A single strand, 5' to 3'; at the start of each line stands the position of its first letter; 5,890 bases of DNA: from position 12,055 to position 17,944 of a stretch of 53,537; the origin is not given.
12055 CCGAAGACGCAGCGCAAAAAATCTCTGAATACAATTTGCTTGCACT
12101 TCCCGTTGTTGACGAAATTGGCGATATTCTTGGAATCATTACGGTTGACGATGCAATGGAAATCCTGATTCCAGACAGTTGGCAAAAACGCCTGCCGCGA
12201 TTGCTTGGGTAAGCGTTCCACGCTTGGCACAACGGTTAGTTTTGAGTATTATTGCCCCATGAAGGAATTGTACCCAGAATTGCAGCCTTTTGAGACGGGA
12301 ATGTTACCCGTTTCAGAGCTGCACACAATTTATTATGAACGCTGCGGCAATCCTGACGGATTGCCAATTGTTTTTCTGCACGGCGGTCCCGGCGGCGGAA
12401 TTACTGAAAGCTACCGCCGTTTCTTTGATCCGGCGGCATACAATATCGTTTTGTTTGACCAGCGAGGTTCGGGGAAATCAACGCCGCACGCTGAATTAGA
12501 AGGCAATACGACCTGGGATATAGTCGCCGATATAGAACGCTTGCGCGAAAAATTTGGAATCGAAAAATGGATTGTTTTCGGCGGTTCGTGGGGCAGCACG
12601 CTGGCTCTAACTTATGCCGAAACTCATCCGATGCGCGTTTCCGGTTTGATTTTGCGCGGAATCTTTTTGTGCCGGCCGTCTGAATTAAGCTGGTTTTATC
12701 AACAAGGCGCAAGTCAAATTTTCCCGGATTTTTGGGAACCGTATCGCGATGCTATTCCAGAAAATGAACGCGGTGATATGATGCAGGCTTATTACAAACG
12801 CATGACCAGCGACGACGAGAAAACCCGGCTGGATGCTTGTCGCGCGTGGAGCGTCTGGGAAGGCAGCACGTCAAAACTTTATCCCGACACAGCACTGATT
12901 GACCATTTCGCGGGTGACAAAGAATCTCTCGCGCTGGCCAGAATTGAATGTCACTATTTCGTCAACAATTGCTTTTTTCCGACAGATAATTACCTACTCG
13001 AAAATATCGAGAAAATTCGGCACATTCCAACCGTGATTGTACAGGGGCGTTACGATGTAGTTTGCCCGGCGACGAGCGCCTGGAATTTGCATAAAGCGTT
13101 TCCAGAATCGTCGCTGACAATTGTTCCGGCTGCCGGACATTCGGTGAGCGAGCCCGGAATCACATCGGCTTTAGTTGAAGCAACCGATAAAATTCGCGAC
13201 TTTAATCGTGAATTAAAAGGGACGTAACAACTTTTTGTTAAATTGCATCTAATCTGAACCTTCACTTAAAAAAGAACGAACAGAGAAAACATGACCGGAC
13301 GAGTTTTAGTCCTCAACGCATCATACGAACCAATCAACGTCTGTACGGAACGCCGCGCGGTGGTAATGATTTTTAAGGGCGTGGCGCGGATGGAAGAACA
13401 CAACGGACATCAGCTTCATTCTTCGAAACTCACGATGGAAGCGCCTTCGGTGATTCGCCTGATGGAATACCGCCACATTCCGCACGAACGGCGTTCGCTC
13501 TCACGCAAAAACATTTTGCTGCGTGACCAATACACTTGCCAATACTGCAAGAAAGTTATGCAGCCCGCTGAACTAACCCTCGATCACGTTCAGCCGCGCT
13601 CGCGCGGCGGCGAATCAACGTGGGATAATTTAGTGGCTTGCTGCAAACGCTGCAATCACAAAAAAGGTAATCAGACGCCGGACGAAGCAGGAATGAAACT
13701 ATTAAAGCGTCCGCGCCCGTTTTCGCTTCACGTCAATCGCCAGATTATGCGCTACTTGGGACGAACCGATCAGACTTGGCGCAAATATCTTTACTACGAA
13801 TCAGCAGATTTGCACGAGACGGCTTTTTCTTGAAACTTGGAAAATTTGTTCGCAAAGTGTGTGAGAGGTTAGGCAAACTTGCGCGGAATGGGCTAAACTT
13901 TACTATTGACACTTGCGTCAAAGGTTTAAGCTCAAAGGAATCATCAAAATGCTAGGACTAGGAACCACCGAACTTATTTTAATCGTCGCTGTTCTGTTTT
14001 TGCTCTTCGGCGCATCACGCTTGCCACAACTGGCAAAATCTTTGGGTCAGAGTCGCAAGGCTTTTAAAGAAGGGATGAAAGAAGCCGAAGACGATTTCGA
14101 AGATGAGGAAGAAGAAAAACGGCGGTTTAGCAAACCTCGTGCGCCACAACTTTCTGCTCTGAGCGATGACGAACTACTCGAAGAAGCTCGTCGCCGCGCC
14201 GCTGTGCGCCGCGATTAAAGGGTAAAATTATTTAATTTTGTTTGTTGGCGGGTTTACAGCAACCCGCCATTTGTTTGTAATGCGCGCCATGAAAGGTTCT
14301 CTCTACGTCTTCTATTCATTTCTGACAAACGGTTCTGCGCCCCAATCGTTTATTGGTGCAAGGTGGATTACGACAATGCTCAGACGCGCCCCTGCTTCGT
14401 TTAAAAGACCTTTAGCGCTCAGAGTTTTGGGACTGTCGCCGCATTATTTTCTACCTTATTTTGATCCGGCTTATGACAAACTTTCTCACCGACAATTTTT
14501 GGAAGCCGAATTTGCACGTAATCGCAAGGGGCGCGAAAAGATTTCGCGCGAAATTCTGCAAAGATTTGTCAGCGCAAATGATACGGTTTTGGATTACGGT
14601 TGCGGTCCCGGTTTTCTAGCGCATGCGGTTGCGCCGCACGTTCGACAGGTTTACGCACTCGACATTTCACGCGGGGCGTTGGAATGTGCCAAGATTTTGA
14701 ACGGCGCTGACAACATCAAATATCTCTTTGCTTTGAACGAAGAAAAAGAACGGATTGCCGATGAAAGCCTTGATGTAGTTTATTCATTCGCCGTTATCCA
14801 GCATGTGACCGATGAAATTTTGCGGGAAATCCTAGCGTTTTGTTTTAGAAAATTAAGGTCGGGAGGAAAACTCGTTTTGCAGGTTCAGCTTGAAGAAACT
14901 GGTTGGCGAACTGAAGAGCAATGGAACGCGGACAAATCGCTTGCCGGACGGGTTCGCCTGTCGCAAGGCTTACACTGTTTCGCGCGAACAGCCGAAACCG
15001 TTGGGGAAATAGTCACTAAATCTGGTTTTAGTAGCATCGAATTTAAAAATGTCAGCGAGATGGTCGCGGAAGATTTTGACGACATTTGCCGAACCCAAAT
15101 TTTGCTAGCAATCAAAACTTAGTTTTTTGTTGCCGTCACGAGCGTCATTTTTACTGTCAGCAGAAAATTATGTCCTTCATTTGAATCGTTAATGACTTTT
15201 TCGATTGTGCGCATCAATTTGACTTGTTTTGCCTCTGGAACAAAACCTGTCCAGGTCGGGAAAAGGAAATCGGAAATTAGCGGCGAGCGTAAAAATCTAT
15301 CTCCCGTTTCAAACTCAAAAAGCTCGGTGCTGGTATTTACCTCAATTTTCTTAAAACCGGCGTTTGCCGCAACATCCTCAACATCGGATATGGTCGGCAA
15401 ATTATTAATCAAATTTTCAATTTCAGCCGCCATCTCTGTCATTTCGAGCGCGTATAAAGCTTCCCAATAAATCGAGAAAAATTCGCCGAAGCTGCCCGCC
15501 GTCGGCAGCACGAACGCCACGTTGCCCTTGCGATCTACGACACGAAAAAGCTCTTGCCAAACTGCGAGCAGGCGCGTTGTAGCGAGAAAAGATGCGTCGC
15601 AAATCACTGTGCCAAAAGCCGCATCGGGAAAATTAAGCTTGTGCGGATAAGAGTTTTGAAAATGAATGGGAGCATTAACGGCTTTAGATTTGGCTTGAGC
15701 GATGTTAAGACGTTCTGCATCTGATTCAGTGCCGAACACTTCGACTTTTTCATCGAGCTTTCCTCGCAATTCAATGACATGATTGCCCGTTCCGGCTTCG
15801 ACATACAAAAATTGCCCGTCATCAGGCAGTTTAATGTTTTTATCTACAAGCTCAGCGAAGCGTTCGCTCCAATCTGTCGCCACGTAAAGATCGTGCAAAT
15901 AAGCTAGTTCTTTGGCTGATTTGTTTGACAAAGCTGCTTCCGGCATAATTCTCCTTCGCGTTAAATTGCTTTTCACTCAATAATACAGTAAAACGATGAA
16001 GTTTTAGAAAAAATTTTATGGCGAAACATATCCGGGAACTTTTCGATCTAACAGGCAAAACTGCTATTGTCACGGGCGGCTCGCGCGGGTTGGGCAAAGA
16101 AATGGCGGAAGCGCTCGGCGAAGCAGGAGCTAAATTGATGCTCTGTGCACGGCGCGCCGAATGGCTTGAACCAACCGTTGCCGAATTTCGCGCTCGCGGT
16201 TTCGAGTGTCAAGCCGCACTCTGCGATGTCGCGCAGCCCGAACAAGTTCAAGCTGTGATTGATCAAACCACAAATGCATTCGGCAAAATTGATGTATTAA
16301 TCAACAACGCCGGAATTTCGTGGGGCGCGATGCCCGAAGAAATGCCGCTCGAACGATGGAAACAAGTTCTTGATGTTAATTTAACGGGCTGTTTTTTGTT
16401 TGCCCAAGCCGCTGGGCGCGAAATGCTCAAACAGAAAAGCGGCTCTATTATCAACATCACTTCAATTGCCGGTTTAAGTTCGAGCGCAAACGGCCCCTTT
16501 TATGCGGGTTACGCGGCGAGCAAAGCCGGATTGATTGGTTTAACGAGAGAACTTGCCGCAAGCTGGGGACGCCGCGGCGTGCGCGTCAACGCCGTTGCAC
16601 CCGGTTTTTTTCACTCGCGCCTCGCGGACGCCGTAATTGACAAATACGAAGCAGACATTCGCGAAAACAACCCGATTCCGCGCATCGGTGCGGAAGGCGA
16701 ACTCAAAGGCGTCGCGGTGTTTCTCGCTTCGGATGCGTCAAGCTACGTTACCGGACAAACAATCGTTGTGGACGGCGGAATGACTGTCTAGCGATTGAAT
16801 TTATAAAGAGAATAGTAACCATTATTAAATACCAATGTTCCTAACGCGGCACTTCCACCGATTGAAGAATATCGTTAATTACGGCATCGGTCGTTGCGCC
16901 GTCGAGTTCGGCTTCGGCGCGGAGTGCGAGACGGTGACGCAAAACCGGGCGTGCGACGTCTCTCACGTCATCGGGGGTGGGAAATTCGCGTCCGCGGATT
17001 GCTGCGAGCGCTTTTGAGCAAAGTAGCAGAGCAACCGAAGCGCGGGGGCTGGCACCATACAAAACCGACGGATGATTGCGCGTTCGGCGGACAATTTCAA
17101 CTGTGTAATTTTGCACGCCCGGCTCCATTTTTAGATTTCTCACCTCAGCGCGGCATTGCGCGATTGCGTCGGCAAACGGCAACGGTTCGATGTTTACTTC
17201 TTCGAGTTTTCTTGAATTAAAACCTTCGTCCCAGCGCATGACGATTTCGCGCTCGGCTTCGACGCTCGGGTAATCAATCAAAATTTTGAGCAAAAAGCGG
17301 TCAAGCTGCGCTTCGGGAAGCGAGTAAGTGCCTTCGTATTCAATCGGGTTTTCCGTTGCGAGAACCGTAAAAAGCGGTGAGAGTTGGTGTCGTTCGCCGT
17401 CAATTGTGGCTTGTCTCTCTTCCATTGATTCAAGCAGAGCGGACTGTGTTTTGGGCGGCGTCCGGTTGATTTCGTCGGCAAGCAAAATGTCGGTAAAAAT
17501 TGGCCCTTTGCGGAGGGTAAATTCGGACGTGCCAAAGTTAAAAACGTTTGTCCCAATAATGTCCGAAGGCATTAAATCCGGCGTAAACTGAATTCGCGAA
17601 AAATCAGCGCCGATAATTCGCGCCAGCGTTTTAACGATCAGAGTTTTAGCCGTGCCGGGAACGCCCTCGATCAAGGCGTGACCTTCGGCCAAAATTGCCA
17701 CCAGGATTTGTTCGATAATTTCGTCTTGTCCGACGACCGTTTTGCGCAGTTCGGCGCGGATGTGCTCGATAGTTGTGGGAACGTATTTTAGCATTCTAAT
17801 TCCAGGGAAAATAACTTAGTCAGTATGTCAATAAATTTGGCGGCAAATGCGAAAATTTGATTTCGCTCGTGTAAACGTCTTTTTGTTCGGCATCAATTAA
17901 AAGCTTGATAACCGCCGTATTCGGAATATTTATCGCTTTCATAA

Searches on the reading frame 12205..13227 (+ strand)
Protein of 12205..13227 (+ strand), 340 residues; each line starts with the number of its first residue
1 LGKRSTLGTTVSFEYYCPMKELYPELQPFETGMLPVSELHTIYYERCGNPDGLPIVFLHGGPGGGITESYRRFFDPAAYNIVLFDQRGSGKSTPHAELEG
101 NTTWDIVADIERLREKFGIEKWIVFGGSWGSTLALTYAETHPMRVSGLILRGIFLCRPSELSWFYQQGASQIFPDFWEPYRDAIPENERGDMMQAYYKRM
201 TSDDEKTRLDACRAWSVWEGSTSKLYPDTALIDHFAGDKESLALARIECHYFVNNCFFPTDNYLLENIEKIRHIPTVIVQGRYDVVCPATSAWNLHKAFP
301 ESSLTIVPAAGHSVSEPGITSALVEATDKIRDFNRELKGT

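Call 15: search_protein_families(library=pfam, proteins=[window:12205-13227:+], max_evalue=0.001)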
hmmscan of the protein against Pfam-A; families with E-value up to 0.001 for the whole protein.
window:12205-13227:+ (340 aa): 5 families
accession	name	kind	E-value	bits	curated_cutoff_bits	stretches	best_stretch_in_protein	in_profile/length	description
PF00561.26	Abhydrolase_1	-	8.2e-34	117.8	25.8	1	54-315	2-241/245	alpha/beta hydrolase fold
PF12146.15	Hydrolase_4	-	2.2e-13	50.5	27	1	77-313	30-233/239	Serine aminopeptidase, S33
PF12697.13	Abhydrolase_6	-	6.8e-12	46.9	26.3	1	55-315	1-207/217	Alpha/beta hydrolase family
PF08386.16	Abhydrolase_4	-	4.7e-05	23.9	21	1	269-318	30-78/103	TAP-like protein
PF03096.20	Ndr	-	0.00028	20.1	23.3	1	105-171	84-150/283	Ndr family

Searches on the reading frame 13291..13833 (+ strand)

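Call 15: search_protein_families(library=pfam, proteins=[window:13291-13833:+], max_evalue=0.001)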
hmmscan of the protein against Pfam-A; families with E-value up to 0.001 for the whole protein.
window:13291-13833:+ (180 aa): 3 families
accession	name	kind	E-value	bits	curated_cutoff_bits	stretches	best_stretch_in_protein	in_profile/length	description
PF14279.12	HNH_5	-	5.7e-18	65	27.5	1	83-137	1-55/56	HNH endonuclease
PF01844.29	HNH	-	1.7e-14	54.1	21.4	1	83-128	1-47/47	HNH endonuclease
PF13395.12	HNH_4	-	1.1e-08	35.3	22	1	83-130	1-53/54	HNH endonuclease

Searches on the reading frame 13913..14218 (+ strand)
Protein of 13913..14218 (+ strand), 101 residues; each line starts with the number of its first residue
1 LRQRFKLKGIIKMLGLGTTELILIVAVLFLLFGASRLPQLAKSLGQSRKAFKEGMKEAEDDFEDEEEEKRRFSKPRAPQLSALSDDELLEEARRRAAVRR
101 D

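Call 16: search_protein_families(library=pfam, proteins=[window:13913-14218:+], max_evalue=0.001)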
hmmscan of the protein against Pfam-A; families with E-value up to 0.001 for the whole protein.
window:13913-14218:+ (101 aa): 1 family
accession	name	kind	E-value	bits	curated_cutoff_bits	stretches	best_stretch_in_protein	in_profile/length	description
PF02416.21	TatA_B_E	-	4.3e-16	58.3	21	1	16-67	1-52/53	mttA/Hcf106 family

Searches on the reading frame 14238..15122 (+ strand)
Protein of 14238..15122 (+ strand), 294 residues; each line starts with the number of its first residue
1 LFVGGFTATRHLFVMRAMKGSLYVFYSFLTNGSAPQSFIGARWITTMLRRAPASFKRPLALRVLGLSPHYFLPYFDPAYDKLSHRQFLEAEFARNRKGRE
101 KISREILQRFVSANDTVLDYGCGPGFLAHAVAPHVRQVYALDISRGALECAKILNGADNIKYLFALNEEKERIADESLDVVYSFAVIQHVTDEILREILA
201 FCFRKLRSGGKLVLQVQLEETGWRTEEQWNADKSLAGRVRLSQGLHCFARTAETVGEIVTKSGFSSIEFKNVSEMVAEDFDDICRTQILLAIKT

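Call 15: search_protein_families(library=pfam, proteins=[window:14238-15122:+], max_evalue=0.001)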
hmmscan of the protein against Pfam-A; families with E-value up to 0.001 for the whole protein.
window:14238-15122:+ (294 aa): 10 families
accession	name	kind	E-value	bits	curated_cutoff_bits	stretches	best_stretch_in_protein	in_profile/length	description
PF08241.18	Methyltransf_11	-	3.1e-15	57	21.2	1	118-214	1-95/95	Methyltransferase domain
PF13489.12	Methyltransf_23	-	3.8e-14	53.2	27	1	99-265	6-160/164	Methyltransferase domain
PF13649.12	Methyltransf_25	-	4.5e-14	53.4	27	1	117-210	1-97/97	Methyltransferase domain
PF13847.12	Methyltransf_31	-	2.4e-11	43.9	27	1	113-215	3-110/145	Methyltransferase domain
PF08242.18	Methyltransf_12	-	2.6e-10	41.4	30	1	118-212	1-98/98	Methyltransferase domain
PF05175.20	MTS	-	1.8e-08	34.7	23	1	106-214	23-138/170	Methyltransferase small domain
PF06325.19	PrmA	-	7.4e-07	29.4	22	1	105-210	153-254/296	Ribosomal protein L11 methyltransferase (PrmA)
PF02353.26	CMAS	-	2.3e-05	24.3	27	1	108-219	57-169/273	Mycolic acid cyclopropane synthetase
PF01209.24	Ubie_methyltran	-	8.1e-05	22.5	20.1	1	112-213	46-150/233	ubiE/COQ5 methyltransferase family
PF08003.17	Methyltransf_9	-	0.00082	18.9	23.8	0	114-218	116-221/315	Protein of unknown function (DUF1698)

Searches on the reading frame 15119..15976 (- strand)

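Call 15: search_protein_families(library=pfam, proteins=[window:15119-15976:-], max_evalue=0.001)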
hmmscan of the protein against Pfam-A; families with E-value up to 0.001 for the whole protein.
window:15119-15976:- (285 aa): 4 families
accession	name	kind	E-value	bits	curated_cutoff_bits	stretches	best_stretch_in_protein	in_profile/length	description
PF13649.12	Methyltransf_25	-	3.9e-09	37.5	27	1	61-151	6-97/97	Methyltransferase domain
PF08241.18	Methyltransf_11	-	1.1e-07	32.8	21.2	1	61-155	5-95/95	Methyltransferase domain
PF01209.24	Ubie_methyltran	-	3.6e-06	26.9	20.1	1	54-213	49-218/233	ubiE/COQ5 methyltransferase family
PF13847.12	Methyltransf_31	-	4.4e-06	26.9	27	1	61-159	12-113/145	Methyltransferase domain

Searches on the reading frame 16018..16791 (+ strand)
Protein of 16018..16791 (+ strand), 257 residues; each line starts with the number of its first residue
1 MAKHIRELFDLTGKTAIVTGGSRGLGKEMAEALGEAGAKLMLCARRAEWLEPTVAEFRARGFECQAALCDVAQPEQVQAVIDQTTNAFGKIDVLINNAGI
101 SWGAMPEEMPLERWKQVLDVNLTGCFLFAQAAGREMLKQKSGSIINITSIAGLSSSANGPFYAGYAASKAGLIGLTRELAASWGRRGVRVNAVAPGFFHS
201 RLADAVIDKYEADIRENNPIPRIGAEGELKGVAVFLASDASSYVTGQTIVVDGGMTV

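Call 15: search_protein_families(library=pfam, proteins=[window:16018-16791:+], max_evalue=0.001)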
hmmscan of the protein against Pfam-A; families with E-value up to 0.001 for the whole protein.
window:16018-16791:+ (257 aa): 4 families
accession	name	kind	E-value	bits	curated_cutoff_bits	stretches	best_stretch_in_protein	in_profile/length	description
PF13561.12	adh_short_C2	-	1.3e-64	218.4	27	1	23-256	6-236/236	Enoyl-(Acyl carrier protein) reductase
PF00106.31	adh_short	-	1.6e-58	197.9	26.6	1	14-207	1-191/195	short chain dehydrogenase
PF08659.16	KR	-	2.6e-17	63.7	22.6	1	15-163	2-150/180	KR domain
PF23441.1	SDR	-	2.8e-11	43.7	27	1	11-255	5-255/258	SDR-like rossmann domain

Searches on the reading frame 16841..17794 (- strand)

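Call 15: search_protein_families(library=pfam, proteins=[window:16841-17794:-], max_evalue=0.001)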
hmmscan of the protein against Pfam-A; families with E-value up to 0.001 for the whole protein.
window:16841-17794:- (317 aa): 8 families
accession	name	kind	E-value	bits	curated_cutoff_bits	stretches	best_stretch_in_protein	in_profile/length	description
PF07726.17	AAA_3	-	4.5e-63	211.4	27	1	39-169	1-131/131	ATPase family associated with various cellular activities (AAA)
PF17863.7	AAA_lid_2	-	4.9e-23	81.1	22.7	1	236-309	1-74/74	AAA lid domain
PF20030.5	bpMoxR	-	6.7e-15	55.2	27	1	9-182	3-175/205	MoxR domain in the MoxR-vWA-beta-propeller ternary systems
PF07728.20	AAA_5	-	1.7e-13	51.2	22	1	40-167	2-139/139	AAA domain (dynein-related subfamily)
PF00004.35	AAA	-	3.9e-06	27.8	21.2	1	41-173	2-129/131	ATPase family associated with various cellular activities (AAA)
PF00158.32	Sigma54_activat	-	0.00032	20.9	20.2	1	25-146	10-139/168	Sigma-54 interaction domain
PF01078.27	Mg_chelatase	-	0.00048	20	20.3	0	19-61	4-46/207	Magnesium chelatase, subunit ChlI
PF00493.29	MCM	-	0.00077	19.1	23.3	0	32-157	52-182/224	MCM P-loop domain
